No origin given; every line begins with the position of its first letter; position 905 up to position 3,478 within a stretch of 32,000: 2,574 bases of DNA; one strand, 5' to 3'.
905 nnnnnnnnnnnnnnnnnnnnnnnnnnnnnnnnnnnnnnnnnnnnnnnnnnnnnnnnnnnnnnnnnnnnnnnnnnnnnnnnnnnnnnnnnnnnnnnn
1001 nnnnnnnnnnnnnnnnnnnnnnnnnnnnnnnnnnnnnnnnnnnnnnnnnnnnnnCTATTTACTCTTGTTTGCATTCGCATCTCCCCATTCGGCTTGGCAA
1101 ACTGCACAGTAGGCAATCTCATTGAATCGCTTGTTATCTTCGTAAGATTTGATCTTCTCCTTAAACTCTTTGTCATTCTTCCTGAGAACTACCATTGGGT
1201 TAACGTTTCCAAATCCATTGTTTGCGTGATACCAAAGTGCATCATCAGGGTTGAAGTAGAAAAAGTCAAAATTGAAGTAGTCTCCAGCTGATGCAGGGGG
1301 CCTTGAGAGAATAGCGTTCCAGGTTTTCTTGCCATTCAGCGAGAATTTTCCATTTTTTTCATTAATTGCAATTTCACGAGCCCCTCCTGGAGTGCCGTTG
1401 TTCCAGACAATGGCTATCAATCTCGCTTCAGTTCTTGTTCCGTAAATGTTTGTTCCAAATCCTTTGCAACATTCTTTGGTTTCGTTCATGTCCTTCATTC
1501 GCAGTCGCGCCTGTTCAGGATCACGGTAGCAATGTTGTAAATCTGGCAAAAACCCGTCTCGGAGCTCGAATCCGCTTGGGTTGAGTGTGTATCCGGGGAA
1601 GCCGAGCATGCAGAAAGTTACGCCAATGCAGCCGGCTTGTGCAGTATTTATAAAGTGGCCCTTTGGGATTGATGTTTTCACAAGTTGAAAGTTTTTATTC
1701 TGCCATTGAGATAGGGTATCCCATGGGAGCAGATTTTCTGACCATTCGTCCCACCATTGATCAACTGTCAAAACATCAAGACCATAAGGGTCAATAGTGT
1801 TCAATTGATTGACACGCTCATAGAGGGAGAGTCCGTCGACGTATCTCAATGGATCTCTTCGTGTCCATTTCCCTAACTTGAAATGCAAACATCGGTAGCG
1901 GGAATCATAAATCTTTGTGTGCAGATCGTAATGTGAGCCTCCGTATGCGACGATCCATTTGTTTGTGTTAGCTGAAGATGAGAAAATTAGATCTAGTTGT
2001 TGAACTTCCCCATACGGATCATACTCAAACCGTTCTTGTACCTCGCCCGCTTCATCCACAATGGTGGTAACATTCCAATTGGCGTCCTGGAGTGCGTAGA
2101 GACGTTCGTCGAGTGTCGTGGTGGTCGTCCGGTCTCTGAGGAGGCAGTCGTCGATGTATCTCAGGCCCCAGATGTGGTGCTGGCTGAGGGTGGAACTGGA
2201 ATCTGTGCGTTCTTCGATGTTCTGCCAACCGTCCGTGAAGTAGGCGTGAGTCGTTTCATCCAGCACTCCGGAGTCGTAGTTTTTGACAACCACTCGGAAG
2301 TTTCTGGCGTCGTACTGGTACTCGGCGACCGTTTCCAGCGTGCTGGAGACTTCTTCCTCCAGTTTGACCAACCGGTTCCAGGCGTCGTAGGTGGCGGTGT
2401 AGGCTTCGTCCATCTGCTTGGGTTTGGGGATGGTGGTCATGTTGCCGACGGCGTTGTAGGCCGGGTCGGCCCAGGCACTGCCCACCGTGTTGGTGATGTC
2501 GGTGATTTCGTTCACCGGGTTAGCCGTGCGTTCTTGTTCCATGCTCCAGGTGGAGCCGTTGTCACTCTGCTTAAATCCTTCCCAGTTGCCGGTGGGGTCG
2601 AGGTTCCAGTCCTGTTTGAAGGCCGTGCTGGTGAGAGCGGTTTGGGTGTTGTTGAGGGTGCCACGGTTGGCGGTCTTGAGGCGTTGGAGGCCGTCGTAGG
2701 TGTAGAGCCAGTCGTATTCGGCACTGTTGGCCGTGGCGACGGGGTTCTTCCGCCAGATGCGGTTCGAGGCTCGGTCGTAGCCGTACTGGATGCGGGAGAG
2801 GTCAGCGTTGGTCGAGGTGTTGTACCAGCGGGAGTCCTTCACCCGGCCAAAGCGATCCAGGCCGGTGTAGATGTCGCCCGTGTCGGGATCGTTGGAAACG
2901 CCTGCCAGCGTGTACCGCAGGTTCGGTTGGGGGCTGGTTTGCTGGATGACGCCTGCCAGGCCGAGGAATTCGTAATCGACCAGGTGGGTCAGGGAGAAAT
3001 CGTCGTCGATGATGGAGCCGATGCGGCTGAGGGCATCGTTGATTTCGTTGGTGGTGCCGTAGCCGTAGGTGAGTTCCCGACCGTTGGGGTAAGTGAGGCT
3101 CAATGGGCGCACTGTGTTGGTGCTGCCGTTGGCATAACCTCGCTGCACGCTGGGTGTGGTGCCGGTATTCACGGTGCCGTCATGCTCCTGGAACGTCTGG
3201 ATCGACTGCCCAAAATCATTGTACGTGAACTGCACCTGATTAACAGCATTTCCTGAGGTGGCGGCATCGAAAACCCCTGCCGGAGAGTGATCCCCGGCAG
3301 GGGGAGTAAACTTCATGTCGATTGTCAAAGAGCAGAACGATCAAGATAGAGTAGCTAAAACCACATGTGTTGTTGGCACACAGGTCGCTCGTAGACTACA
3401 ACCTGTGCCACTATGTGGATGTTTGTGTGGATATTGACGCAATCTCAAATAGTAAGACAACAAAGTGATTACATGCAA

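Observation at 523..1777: Unrecognised 240-aa Rhs tip paired with an exported lipoprotein-type immunity candidate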

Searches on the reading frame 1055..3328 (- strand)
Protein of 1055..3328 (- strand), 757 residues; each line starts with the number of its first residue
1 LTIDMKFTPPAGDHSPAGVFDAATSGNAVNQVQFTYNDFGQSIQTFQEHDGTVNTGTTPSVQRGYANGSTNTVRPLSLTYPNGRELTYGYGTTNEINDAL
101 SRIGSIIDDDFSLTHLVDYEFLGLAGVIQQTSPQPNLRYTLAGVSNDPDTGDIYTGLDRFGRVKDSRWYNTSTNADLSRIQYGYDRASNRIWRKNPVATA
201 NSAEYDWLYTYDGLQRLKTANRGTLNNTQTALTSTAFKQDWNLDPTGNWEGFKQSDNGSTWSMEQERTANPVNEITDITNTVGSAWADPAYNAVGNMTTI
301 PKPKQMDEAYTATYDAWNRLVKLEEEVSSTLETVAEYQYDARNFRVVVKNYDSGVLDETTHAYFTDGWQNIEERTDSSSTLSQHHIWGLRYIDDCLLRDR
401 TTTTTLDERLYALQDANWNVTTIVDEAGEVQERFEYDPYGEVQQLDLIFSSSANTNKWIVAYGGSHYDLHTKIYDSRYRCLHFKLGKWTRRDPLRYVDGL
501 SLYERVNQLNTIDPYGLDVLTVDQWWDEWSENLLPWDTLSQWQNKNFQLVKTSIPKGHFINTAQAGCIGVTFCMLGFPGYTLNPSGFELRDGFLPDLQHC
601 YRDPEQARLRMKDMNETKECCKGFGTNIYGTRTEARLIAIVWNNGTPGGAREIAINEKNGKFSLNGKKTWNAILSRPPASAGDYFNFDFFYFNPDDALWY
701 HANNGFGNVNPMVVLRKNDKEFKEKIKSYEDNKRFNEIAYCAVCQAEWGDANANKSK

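Call 5: search_protein_families(library=pfam, proteins=[window:1055-3328:-], max_evalue=1)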
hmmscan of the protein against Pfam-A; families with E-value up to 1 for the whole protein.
window:1055-3328:- (757 aa): 3 families
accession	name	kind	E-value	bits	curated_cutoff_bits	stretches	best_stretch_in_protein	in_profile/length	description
PF05593.20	RHS_repeat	-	2.4e-05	25.1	22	0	314-346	1-29/38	RHS Repeat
PF13512.12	TPR_18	-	0.13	12.9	21.9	1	412-452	20-58/145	Tetratricopeptide repeat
PF16665.10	NCOA_u2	-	0.31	11.8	33.6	1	6-60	38-90/119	Unstructured region on nuclear receptor coactivator protein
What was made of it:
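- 1778..3328 (-): Rhs core fragment of Plim_1602. It starts at TTG 3328 or ATG 3316 and has no N-terminal delivery domain, so it is an orphan rhs fragment. PF05593 RHS_repeat (call 5).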

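Call 6: search_protein_families(library=ncbifam, proteins=[window:1055-3328:-], max_evalue=1)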
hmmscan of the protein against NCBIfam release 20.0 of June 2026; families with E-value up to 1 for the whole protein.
window:1055-3328:- (757 aa): 3 families
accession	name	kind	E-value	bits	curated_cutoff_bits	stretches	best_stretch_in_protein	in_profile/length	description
TIGR03696.1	Rhs_assc_core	domain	5.5e-09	36.4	32.5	1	436-517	1-76/76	RHS repeat-associated core domain-containing protein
NF008119.0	PRK10866.1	equivalog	0.0014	18.4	363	1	412-453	42-81/243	outer membrane protein assembly factor BamD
TIGR01643.1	YD_repeat_2x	repeat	0.04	14.4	15.8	0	415-440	2-26/42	YD repeat-containing protein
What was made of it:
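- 1778..2023 (-): Rhs-associated core domain, ending in DPYGL. This motif is the autoproteolysis boundary in characterised Rhs proteins. TIGR03696, aa 436-517, E 5.5e-9 (call 6).
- Checked: TIGR03696 Rhs_assc_core covers aa 436-517 and ends exactly at DPYGL, at coordinate 1778 (call 6).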
